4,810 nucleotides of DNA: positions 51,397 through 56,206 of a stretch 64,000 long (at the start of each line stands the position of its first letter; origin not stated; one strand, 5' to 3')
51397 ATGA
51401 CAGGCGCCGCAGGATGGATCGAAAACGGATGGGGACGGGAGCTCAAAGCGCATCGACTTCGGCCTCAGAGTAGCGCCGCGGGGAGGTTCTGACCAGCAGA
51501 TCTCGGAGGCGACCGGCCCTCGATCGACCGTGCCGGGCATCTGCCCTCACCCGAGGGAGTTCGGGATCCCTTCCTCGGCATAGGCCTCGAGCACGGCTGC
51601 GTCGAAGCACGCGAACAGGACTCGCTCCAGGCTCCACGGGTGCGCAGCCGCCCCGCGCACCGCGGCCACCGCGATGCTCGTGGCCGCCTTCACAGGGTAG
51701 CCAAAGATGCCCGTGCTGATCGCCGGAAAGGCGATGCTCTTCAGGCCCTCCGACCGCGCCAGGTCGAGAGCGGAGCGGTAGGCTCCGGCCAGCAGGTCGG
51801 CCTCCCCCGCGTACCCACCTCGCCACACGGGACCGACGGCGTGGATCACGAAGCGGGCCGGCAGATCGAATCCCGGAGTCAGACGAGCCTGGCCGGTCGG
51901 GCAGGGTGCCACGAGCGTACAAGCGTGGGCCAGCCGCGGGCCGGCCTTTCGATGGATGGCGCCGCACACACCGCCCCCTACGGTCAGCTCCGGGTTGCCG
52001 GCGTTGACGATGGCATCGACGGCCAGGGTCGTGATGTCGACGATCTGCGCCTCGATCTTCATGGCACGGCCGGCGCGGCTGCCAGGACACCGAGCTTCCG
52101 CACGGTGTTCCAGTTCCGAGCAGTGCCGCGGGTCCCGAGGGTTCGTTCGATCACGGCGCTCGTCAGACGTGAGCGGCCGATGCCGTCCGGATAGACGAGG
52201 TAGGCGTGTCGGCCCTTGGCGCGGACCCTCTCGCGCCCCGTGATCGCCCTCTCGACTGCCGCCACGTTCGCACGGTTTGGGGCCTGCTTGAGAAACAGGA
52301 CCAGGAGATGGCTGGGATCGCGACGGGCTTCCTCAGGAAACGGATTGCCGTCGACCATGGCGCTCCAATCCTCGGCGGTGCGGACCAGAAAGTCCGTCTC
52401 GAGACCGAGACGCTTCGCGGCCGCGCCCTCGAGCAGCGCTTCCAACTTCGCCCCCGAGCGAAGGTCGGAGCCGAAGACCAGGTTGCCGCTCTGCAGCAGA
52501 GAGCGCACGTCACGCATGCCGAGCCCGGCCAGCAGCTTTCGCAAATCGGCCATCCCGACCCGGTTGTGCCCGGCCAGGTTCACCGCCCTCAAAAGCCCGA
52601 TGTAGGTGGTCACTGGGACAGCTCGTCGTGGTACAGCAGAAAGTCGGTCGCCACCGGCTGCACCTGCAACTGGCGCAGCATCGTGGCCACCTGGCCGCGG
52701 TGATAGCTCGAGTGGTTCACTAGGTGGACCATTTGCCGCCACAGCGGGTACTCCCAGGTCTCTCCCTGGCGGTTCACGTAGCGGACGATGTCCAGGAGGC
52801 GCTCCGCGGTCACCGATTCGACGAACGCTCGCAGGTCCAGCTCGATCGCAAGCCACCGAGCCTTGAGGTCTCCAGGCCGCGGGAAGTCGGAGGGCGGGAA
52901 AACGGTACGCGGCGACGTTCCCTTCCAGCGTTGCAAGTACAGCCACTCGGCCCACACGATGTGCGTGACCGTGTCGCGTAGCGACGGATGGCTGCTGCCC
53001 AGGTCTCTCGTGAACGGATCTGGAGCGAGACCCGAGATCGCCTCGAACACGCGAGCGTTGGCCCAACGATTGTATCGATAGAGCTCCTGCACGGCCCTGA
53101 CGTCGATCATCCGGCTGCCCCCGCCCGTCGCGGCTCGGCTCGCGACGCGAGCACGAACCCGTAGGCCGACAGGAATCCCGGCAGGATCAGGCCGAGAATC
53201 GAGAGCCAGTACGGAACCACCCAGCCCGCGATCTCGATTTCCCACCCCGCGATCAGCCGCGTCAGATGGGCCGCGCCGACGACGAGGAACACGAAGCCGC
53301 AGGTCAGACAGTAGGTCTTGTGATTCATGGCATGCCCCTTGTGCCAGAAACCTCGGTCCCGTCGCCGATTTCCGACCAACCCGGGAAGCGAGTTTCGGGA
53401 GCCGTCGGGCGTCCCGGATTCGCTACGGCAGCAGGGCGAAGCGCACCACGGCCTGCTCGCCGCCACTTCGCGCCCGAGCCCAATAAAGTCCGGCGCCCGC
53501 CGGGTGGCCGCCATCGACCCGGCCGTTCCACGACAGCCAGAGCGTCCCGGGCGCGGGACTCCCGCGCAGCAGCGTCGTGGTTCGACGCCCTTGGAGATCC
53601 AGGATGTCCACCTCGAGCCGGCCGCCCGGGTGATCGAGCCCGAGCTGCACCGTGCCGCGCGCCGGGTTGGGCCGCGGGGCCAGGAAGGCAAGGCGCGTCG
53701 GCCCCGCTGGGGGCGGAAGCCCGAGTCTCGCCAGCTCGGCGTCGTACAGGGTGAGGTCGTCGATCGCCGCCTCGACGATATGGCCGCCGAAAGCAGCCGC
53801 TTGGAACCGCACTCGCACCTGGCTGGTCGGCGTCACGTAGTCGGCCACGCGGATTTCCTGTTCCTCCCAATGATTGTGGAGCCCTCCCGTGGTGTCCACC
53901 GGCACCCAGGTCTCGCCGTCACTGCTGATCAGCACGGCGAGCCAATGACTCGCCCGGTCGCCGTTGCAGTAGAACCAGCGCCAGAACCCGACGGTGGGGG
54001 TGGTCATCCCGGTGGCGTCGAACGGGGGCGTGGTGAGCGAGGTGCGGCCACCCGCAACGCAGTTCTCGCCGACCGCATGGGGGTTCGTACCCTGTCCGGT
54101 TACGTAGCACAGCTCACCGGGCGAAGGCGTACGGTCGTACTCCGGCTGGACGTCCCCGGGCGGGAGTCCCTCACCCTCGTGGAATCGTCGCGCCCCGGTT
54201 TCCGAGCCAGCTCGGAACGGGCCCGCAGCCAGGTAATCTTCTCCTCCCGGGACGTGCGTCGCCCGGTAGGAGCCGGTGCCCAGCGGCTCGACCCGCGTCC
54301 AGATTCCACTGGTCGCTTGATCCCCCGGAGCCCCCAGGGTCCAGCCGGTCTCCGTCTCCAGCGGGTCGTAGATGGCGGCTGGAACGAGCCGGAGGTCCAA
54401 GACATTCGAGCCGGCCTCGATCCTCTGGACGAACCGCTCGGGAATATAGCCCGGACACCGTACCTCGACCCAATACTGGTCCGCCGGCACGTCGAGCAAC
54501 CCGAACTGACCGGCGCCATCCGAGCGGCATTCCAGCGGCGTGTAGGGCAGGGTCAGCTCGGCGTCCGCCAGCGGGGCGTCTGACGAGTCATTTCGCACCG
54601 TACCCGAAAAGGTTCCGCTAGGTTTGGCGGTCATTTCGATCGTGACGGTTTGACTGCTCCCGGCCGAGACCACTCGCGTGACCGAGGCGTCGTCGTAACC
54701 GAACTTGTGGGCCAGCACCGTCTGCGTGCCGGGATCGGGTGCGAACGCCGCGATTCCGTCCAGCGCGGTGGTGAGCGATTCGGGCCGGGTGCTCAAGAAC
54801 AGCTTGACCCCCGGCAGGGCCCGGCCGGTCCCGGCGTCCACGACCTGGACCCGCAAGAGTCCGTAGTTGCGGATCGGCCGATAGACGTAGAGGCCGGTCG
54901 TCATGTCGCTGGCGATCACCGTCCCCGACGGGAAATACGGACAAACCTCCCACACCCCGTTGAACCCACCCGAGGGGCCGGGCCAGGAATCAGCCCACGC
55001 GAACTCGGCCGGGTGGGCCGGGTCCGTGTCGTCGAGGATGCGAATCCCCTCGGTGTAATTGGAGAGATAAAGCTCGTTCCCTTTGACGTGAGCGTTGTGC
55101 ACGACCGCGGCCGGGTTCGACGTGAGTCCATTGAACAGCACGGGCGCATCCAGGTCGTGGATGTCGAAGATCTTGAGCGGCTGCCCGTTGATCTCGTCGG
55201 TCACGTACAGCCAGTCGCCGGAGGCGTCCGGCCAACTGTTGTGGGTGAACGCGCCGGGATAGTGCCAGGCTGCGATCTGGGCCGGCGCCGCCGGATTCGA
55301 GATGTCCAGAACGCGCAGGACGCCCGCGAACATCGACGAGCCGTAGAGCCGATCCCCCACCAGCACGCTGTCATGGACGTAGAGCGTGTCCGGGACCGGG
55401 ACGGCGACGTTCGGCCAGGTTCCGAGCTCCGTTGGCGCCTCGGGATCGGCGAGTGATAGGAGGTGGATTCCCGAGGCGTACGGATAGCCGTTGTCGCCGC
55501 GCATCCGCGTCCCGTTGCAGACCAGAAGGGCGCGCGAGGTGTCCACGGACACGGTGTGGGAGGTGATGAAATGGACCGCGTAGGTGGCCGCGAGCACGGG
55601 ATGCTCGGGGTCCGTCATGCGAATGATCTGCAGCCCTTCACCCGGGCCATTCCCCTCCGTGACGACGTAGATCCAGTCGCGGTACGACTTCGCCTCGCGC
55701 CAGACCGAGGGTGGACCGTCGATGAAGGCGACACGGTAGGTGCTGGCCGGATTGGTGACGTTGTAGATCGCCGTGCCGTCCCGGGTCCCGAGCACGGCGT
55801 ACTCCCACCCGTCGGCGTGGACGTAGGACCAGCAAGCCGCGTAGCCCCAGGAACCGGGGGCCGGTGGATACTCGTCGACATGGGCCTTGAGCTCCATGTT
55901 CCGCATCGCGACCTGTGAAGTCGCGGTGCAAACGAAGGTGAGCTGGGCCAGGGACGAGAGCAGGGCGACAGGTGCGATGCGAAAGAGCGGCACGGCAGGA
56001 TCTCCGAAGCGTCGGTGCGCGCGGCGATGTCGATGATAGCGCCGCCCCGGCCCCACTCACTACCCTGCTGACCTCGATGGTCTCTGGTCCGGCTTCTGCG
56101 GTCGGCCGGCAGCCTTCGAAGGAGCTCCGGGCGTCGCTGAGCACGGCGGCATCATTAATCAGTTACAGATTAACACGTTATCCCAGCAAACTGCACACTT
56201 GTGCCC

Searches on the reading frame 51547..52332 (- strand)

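Call 38: search_protein_families(library=pfam, proteins=[window:51547-52332:-], max_evalue=0.001)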
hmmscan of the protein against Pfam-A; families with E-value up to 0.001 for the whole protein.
window:51547-52332:- (261 aa): 1 family
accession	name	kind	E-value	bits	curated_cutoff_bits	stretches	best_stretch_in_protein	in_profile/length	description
PF01661.27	Macro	-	4.9e-40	136.6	22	1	109-221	1-118/118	Macro domain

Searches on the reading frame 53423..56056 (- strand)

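Call 38: search_protein_families(library=pfam, proteins=[window:53423-56056:-], max_evalue=0.001)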
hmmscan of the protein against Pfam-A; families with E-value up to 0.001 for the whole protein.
window:53423-56056:- (877 aa): 4 families
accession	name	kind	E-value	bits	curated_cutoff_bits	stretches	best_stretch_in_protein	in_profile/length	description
PF13620.12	CarboxypepD_reg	-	3.6e-17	62.9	32.3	2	482-555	1-79/82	Carboxypeptidase regulatory-like domain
PF13715.12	CarbopepD_reg_2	-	4e-12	46.4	32.2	1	484-550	2-68/88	CarboxypepD_reg-like domain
PF13860.13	FlgD_ig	-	4.3e-05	23.8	27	1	800-861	11-72/79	FlgD Ig-like domain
PF08309.17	LVIVD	-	7.6e-05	22.4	20.2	0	247-259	23-35/42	LVIVD repeat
